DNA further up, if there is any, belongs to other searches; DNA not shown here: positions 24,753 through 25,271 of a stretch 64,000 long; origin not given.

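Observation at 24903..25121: Hidden 72-aa 2x[4Fe-4S] ferredoxin gene overlapping the 3' end of the HAD hydrolase gene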

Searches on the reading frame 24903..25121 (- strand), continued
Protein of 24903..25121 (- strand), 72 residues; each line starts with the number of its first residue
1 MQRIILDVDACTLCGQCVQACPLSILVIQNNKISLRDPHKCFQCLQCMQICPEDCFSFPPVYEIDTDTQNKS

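Call 69: predict_structure(alignment_id=A4)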
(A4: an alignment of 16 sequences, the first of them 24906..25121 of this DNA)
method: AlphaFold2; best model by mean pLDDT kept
length: 72 residues; sequences in the alignment: 16
mean_pLDDT: 84.2   pTM: 0.64
mean pLDDT of the five models: 84.2, 83.6, 81.6, 81.1, 58.0
residues with pLDDT >= 90: 40; 70-90: 19; 50-70: 10; < 50: 3
segments of 3 or more residues with pLDDT < 50: none
pLDDT, mean of each block of 10 residues (from residue 1): 83 93 93 90 92 89 58 45
secondary structure, 60 per line:
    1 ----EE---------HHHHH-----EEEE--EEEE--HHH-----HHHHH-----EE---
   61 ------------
elements in order: H16-20 E26-29 E32-35 H46-50

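Call 72: fold_search(model_id=the predicted structure, library=pdb)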
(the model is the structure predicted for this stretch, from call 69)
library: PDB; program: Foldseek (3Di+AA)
matches with E <= 10: 384; with E <= 0.001: 20
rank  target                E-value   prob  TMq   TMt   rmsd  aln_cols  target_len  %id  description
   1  5t5i_P                2.0e-05  1.00  0.74  0.67   1.9        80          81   20  TUNGSTEN-CONTAINING FORMYLMETHANOFURAN DEHYDROGENASE FROM METHANOTHERMOBACTER WOLFEII, ORTHORHOMBIC FORM AT 1.9 A (released 2016-10-19)
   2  9a0b_B                2.2e-05  1.00  0.69  0.54   2.3        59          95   34  Structure determination of the HgcAB complex using metagenome sequence data, coevolution analysis, and ab initio struc (released 2020-06-12)
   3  5t5i_G                4.9e-05  1.00  0.74  0.67   1.9        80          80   20  TUNGSTEN-CONTAINING FORMYLMETHANOFURAN DEHYDROGENASE FROM METHANOTHERMOBACTER WOLFEII, ORTHORHOMBIC FORM AT 1.9 A (released 2016-10-19)
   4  5c4i_B                8.9e-05  1.00  0.69  0.18   1.9        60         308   30  Structure of an Oxalate Oxidoreductase (released 2015-07-01)
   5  6l7o_I                8.9e-05  1.00  0.59  0.24   5.8        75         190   31  cryo-EM structure of cyanobacteria Fd-NDH-1L complex (released 2020-02-19)
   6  5exe_B                9.6e-05  1.00  0.69  0.18   2.0        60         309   30  Crystal structure of oxalate oxidoreductase from Moorella thermoacetica bound with carboxy-TPP adduct (released 2015-12-30)
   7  9grx_I                1.2e-04  1.00  0.64  0.30   5.5        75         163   32  NDH-PSI-LHCI supercomplex from S. oleracea (released 2025-02-12)
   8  5exd_B                1.3e-04  1.00  0.70  0.19   2.0        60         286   30  Crystal structure of oxalate oxidoreductase from Moorella thermoacetica bound with carboxy-di-oxido-methyl-TPP (COOM-T (released 2015-12-30)
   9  5exd_E                1.6e-04  1.00  0.69  0.19   2.0        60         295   30  Crystal structure of oxalate oxidoreductase from Moorella thermoacetica bound with carboxy-di-oxido-methyl-TPP (COOM-T (released 2015-12-30)
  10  5exe_E                1.7e-04  1.00  0.69  0.19   2.0        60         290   30  Crystal structure of oxalate oxidoreductase from Moorella thermoacetica bound with carboxy-TPP adduct (released 2015-12-30)
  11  5exd_H                1.7e-04  1.00  0.69  0.19   2.0        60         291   30  Crystal structure of oxalate oxidoreductase from Moorella thermoacetica bound with carboxy-di-oxido-methyl-TPP (COOM-T (released 2015-12-30)
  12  5exd_K                1.9e-04  1.00  0.69  0.20   2.0        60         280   30  Crystal structure of oxalate oxidoreductase from Moorella thermoacetica bound with carboxy-di-oxido-methyl-TPP (COOM-T (released 2015-12-30)
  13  7q4v_B                3.4e-04  1.00  0.69  0.09   1.7        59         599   27  Electron bifurcating hydrogenase - HydABC from A. woodii (released 2023-02-22)
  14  5c4i_E                3.4e-04  1.00  0.69  0.18   2.0        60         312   30  Structure of an Oxalate Oxidoreductase (released 2015-07-01)
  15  3gyx_B                6.1e-04  1.00  0.69  0.32   2.9        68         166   22  Crystal structure of adenylylsulfate reductase from Desulfovibrio gigas (released 2009-12-15)
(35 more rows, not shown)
